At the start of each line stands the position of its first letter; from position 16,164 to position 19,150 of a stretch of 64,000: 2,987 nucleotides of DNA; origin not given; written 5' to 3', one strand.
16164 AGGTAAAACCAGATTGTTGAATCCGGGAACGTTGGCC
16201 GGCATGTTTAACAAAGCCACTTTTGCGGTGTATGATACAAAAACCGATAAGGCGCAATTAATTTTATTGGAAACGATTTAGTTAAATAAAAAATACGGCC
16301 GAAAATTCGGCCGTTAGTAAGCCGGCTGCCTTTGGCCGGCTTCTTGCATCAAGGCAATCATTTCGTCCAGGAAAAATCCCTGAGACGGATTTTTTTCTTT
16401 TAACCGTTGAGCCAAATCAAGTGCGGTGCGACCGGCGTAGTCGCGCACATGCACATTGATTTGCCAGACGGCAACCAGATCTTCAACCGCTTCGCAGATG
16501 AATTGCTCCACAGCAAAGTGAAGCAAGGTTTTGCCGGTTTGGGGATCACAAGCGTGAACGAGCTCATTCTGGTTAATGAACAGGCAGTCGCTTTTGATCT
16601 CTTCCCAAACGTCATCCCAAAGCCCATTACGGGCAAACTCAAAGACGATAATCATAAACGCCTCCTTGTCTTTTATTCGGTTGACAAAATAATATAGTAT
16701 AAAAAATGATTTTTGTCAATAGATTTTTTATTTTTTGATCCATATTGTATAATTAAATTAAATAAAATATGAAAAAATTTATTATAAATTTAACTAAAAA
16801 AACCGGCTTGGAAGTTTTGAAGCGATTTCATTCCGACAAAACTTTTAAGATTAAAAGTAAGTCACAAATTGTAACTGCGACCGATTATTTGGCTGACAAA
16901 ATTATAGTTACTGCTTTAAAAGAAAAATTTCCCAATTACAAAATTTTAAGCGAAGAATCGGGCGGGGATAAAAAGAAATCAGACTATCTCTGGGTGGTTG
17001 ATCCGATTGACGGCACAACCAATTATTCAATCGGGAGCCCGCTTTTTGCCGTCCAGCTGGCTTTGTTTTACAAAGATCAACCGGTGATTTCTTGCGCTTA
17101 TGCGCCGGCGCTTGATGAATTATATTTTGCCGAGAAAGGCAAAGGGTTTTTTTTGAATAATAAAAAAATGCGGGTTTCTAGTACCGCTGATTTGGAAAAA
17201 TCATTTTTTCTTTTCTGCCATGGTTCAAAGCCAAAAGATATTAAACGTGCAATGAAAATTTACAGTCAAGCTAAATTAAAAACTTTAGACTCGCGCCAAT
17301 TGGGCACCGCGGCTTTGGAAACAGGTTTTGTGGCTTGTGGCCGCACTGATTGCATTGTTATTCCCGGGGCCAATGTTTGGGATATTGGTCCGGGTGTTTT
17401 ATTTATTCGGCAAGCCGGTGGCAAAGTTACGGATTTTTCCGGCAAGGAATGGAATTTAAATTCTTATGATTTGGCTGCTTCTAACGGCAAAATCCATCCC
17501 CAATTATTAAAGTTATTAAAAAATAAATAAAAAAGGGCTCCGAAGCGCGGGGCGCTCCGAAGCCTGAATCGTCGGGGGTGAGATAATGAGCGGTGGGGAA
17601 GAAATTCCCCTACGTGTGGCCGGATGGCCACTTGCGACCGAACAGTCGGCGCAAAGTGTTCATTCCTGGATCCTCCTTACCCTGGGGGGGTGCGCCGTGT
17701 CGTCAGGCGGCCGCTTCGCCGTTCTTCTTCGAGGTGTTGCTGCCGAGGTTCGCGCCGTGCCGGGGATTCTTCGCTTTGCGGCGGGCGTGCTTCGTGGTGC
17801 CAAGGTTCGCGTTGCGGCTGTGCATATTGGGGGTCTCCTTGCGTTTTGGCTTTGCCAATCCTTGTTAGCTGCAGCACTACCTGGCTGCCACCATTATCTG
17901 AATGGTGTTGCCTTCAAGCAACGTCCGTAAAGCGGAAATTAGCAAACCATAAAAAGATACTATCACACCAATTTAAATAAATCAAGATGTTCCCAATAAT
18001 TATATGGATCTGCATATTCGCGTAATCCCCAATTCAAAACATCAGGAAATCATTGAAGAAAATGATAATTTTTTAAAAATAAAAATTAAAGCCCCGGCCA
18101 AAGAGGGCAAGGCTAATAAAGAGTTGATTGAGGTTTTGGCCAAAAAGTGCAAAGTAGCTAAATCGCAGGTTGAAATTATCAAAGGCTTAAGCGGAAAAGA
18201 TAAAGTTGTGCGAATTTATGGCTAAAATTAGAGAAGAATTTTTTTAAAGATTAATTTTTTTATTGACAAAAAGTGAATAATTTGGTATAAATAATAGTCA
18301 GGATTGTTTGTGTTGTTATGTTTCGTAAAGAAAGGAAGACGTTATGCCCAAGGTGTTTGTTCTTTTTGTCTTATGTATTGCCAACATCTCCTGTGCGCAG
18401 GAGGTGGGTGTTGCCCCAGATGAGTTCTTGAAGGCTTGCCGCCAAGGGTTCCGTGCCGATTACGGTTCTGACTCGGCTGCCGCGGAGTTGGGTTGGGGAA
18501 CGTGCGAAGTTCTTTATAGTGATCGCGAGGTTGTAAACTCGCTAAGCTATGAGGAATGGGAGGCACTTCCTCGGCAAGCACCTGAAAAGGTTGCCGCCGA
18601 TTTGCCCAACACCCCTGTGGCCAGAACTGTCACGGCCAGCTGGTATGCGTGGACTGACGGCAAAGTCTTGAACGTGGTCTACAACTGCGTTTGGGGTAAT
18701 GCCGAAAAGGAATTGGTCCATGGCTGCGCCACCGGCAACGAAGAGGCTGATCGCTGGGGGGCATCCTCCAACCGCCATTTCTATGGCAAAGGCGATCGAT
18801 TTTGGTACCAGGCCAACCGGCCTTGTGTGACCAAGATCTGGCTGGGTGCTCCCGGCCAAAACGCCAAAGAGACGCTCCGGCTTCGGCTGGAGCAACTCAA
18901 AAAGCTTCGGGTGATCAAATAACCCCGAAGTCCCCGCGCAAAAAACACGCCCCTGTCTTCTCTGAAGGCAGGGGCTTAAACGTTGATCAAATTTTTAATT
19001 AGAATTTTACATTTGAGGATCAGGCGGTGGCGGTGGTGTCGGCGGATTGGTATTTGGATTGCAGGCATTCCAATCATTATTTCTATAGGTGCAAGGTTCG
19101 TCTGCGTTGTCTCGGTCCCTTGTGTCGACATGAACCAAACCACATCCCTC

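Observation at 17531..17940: Roughly 400-nt GC-rich ORF-incoherent element with a strong minus-strand terminator: candidate structured ncRNA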

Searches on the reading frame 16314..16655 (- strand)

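Call 10: search_protein_families(library=pfam, max_evalue=1, proteins=[window:16314-16655:-])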
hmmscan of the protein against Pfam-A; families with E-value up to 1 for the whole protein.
window:16314-16655:- (113 aa): 3 families
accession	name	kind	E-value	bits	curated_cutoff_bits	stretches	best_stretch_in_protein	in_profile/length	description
PF12796.13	Ank_2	-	0.011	16.7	27.3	1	34-84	23-69/90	Ankyrin repeats (3 copies)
PF25596.1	CPSase_L_D1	-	0.021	15.1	27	1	23-89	38-101/118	Carbamoyl phosphate synthase preATP-grasp domain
PF00023.36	Ank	-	0.14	13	21.1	0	41-72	2-32/33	Ankyrin repeat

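Call 11: search_protein_families(library=ncbifam, max_evalue=1, proteins=[window:16314-16655:-])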
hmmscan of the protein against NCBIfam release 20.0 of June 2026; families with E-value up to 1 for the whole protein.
window:16314-16655:- (113 aa): 4 families
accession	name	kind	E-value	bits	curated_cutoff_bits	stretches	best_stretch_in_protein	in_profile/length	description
NF043022.1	T4SS_AnkG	equivalog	0.00043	19.2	500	1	29-85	354-409/455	Dot/Icm T4SS effector AnkG/AnkZ/LegA7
NF043029.1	T4SS_AnkY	equivalog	0.00091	17.8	600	1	27-89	445-505/543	Dot/Icm T4SS effector AnkY/LegA9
NF043028.1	T4SS_AnkX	equivalog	0.036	12.2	1400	1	39-85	456-502/938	Dot/Icm T4SS effector AnkN/AnkX/LegA8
TIGR02928.1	TIGR02928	subfamily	0.2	10.5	181.3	1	40-99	51-116/366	orc1/cdc6 family replication initiation protein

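Call 64: search_protein_families(library=phrogs, max_evalue=1, proteins=[window:16314-16655:-])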
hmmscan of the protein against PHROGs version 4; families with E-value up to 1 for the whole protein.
window:16314-16655:- (113 aa): 2 families
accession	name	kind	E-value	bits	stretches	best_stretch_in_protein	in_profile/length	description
phrog_9262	-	unknown function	0.0099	16.4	1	39-108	71-134/253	-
phrog_9049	-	unknown function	0.41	7.3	1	38-85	3320-3366/4700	-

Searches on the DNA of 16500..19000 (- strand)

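Call 4: search_rna_families(source=window, start=16500, end=19000, threshold=evalue, max_evalue=10, show_alignments=3)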
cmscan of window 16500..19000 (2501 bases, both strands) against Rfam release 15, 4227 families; matches with E-value up to 10: 1.
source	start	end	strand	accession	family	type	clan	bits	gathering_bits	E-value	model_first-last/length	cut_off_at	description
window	18075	18110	-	RF02162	XIST_A_REPEAT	Gene; sRNA;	-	15.2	33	4.4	1-37/37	no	XIST RNA A repeat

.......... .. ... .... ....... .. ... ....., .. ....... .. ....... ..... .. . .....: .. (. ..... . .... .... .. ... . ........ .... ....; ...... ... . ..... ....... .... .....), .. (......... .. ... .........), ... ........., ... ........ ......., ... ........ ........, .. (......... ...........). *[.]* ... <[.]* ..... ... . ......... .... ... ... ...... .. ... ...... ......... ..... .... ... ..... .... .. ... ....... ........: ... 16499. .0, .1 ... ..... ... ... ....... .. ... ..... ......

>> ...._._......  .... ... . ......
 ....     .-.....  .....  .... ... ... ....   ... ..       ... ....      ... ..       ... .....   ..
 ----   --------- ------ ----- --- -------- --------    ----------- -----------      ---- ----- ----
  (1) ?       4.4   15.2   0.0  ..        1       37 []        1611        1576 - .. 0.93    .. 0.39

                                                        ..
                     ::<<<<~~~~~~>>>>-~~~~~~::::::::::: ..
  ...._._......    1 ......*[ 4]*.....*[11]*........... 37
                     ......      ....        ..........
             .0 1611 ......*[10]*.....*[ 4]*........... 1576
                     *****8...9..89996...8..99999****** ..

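Call 39: search_dna_similar(query=window:17520-17960:-, collection=plasmids, mode=distant, max_evalue=1)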
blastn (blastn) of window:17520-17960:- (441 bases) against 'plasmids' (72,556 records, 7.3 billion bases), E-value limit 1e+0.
No match.

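Call 40: search_dna_similar(query=window:17520-17960:-, collection=phages, mode=distant, max_evalue=1)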
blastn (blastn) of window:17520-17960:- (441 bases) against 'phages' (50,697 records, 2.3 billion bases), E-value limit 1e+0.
No match.

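Call 100: build_rna_model(alignment_id=A6, structure=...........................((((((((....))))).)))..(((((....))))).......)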
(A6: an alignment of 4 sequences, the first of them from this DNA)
Model R1 built from alignment A6 (4 sequences, 71 columns); structure: as given.
model positions 69; base pairs 13; branch points 1; effective number of sequences 3.21; information 0.815 bits per position. Calibrated on 0.2 Mb of random sequence (short: E-values are rough).
structure used (alignment columns):
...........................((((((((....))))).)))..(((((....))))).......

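Call 101: search_with_rna_model(model_id=R1, sources=[window, L002, L004, L005, L008, L010, L014, L016, L017, L018, L011], max_evalue=10)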
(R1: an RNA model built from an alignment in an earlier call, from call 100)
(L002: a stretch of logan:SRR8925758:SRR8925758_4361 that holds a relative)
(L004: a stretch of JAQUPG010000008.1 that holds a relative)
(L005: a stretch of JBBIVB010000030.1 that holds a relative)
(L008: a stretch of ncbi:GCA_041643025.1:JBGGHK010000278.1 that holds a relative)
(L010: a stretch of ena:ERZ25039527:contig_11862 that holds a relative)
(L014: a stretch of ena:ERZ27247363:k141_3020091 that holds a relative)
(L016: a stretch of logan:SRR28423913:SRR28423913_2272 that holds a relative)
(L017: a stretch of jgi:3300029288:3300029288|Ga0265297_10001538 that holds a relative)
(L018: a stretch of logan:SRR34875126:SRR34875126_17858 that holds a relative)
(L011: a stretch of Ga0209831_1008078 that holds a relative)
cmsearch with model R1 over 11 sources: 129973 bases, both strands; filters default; matches with E-value up to 10: 10.
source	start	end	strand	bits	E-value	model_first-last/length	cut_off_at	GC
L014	3772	3840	-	87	8.5e-21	1-69/69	no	0.49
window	17610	17678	-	82.3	1.5e-19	1-69/69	no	0.58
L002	3609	3677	-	75.7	8.4e-18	1-69/69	no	0.55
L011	390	450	+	29.2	1.6e-05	1-69/69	no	0.64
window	26659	26715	+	10.1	1.8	1-69/69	no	0.47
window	3567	3583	-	9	3.5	28-44/69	no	0.65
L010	2388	2427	+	8.8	4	1-69/69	no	0.38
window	43133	43160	-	8.7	4.2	1-69/69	no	0.32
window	53778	53831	+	8.1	6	1-69/69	no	0.39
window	58648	58677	+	7.7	7.9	1-69/69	no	0.5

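Call 103: search_with_rna_model(model_id=R1, source=L011, max_evalue=1, show_alignments=1)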
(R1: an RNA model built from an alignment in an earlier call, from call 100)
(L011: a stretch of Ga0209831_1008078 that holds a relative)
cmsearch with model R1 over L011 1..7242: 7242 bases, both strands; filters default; matches with E-value up to 1: 1.
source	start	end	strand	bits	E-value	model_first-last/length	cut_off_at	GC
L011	390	450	+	29.2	9.1e-07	1-69/69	no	0.64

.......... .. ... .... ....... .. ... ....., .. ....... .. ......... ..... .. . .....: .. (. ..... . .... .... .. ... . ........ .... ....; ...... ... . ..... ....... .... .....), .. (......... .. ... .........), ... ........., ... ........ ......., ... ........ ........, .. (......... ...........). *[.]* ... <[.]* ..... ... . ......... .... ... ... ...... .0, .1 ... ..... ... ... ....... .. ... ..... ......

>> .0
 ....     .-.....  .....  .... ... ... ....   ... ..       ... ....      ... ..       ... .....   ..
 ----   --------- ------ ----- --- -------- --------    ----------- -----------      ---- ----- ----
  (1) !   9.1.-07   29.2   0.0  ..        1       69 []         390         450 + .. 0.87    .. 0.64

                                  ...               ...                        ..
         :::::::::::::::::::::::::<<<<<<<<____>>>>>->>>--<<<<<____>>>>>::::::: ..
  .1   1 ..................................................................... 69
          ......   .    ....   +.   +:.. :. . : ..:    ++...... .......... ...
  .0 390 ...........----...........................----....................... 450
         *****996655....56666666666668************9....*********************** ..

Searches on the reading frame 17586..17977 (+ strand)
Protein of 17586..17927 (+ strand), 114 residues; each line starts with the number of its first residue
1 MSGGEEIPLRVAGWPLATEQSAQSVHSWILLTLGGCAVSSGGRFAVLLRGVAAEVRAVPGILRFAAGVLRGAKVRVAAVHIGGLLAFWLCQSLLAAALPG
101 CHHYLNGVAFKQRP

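Call 10: search_protein_families(library=pfam, max_evalue=1, proteins=[window:17586-17927:+, window:17624-17977:+])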
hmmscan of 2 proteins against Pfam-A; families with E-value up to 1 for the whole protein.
seq(114 aa): 0 families

seq(118 aa): 0 families

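Call 11: search_protein_families(library=ncbifam, max_evalue=1, proteins=[window:17586-17927:+, window:17624-17977:+])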
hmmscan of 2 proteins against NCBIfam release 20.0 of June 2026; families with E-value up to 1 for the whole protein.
seq(114 aa): 1 family
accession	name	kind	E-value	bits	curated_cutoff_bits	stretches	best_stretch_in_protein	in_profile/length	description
NF038256.1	exopoly_VpsF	subfamily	0.12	11.4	150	1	29-95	200-264/394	VpsF family polysaccharide biosynthesis protein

seq(118 aa): 0 families
